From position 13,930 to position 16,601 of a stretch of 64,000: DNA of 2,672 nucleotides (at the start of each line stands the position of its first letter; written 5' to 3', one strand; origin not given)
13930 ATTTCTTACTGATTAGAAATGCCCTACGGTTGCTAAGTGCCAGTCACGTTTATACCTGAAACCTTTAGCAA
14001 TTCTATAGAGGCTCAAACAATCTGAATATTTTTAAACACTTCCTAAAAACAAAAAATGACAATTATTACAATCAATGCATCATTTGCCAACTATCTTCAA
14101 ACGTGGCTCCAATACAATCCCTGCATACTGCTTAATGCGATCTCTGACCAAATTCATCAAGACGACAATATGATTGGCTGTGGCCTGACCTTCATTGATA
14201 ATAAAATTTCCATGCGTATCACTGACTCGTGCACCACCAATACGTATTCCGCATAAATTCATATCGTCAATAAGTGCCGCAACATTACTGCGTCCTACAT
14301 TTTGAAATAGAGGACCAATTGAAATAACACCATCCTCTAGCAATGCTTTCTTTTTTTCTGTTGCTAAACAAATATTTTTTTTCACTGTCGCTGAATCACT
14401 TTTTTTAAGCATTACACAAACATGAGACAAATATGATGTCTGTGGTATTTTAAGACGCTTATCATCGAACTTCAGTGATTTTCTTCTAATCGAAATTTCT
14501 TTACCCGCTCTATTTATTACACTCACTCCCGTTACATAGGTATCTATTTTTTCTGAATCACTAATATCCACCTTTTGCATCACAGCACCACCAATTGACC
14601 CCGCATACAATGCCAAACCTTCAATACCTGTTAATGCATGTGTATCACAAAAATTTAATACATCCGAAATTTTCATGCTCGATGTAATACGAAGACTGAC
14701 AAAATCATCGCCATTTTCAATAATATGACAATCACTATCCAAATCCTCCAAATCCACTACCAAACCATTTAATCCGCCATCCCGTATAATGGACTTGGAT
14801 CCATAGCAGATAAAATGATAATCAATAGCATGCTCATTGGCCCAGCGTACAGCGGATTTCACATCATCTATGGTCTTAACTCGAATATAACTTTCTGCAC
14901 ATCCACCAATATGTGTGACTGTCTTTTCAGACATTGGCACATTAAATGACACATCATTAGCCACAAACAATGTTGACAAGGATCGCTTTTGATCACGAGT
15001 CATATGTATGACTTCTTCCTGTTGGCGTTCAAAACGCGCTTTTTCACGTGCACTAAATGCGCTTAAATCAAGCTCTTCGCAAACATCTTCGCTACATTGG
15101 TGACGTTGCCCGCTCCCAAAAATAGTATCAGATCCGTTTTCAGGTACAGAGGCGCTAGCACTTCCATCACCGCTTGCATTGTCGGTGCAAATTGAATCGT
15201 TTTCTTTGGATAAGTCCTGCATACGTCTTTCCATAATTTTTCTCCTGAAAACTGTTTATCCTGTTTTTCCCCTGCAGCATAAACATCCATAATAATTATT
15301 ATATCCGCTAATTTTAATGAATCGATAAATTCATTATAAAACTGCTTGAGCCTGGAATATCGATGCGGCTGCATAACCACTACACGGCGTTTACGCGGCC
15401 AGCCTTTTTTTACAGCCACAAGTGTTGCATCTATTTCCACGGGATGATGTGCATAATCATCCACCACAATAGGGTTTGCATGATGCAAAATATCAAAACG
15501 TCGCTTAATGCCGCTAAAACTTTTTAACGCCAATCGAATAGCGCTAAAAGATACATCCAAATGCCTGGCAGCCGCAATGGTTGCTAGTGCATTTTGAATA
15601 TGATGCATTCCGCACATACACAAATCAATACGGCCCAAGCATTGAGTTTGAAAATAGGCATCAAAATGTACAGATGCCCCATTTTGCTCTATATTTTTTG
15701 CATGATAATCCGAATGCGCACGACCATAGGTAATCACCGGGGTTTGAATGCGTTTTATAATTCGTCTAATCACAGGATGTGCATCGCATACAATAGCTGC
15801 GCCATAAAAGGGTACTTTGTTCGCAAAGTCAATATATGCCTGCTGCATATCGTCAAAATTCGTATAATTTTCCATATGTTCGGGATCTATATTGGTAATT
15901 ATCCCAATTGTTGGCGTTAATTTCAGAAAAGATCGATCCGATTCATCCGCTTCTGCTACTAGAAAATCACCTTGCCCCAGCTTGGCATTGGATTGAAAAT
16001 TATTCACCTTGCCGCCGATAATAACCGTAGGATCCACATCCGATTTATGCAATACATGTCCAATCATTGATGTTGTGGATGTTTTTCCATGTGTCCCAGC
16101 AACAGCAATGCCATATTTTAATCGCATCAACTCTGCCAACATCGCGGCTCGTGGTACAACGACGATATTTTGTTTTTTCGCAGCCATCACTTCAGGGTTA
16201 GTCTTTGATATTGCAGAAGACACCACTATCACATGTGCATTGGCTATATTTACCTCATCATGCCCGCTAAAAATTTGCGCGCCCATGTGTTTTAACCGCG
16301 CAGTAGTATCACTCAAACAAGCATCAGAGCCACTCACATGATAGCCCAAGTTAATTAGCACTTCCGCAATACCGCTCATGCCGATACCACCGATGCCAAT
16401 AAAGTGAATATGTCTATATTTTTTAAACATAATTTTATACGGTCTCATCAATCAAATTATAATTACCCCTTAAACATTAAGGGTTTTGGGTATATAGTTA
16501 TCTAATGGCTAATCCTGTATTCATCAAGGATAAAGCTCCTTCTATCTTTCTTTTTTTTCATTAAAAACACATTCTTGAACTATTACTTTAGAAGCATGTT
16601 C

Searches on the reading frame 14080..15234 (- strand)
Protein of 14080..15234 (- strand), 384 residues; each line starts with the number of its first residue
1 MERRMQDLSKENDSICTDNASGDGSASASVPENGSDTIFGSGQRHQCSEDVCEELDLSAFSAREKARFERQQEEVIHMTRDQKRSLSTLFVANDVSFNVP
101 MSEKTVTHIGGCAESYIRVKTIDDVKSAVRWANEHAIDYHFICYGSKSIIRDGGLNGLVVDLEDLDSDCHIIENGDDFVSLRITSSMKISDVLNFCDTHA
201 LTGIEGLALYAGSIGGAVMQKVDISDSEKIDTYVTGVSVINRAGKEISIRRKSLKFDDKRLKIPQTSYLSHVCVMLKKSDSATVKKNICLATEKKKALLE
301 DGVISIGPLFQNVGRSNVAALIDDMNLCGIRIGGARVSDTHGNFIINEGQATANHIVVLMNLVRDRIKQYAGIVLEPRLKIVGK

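Call 32: search_protein_families(library=pfam, proteins=[window:14080-15234:-], max_evalue=0.001)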
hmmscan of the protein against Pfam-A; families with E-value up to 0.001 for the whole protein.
window:14080-15234:- (384 aa): 2 families
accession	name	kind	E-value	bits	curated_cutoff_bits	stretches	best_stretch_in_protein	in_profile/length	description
PF02873.21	MurB_C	-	1.5e-18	67.2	27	1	284-382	2-99/99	UDP-N-acetylenolpyruvoylglucosamine reductase, C-terminal domain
PF01565.28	FAD_binding_4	-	1.4e-10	41.4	26.4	1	115-247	3-136/139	FAD binding domain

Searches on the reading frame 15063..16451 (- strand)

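Call 32: search_protein_families(library=pfam, proteins=[window:15063-16451:-], max_evalue=0.001)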
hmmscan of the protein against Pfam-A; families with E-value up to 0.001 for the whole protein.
window:15063-16451:- (462 aa): 3 families
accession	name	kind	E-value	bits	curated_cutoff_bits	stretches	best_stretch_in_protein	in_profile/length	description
PF01225.30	Mur_ligase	-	3.4e-30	104.7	21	1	14-113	1-95/95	Mur ligase family, catalytic domain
PF08245.18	Mur_ligase_M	-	1.4e-25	90.9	24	1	117-295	1-200/200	Mur ligase middle domain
PF02875.26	Mur_ligase_C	-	2.6e-15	57.8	28.4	1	317-448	1-127/127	Mur ligase, glutamate ligase domain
